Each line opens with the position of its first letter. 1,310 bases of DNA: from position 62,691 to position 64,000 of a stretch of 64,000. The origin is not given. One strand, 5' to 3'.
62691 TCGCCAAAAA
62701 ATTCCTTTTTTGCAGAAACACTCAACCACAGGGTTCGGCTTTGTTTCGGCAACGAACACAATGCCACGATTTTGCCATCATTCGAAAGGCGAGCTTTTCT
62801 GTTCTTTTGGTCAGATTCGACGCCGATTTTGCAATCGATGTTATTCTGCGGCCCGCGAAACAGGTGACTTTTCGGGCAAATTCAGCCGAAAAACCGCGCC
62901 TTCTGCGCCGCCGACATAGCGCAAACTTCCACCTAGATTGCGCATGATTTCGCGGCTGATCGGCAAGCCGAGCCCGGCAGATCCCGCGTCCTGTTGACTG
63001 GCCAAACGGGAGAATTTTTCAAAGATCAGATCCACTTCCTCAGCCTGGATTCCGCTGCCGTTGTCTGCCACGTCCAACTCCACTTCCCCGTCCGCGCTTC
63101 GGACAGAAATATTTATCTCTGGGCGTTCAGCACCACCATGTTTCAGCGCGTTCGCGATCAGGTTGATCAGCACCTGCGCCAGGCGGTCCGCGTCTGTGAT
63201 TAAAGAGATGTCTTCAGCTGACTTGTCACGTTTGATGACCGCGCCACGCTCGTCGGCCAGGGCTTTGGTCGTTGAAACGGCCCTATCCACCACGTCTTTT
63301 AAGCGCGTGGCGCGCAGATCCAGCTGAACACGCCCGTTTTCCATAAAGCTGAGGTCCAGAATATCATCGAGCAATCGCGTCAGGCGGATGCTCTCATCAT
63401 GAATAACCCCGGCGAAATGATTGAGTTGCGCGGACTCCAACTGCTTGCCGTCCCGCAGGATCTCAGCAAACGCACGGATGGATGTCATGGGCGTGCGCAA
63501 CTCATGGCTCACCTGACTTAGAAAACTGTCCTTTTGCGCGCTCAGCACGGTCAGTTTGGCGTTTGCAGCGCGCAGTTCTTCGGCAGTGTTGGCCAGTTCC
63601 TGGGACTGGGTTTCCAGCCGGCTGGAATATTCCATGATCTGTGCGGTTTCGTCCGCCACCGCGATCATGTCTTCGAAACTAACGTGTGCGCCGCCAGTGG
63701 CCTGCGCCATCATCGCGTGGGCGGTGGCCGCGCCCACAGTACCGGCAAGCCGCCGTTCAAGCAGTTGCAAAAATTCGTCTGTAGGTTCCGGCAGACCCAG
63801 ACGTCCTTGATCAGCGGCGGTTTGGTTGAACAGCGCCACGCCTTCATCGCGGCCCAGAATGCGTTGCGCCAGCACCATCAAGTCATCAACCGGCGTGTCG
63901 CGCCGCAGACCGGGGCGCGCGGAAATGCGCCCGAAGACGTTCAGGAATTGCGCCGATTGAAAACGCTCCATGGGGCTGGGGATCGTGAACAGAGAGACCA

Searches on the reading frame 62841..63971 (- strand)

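Call 30: search_protein_families(library=pfam, proteins=[window:62841-63971:-], max_evalue=0.00001)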
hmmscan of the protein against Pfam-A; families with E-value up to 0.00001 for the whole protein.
window:62841-63971:- (376 aa): 3 families
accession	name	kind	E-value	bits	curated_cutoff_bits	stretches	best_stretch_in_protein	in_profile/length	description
PF02518.31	HATPase_c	-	1.1e-24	87.4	26.4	1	260-368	2-110/111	Histidine kinase-, DNA gyrase B-, and HSP90-like ATPase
PF00512.31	HisKA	-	2.7e-17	63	26.9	1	147-213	2-66/66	His Kinase A (phospho-acceptor) domain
PF13581.12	HATPase_c_2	-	9.8e-07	29.3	27.4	1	271-360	39-122/127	Histidine kinase-like ATPase domain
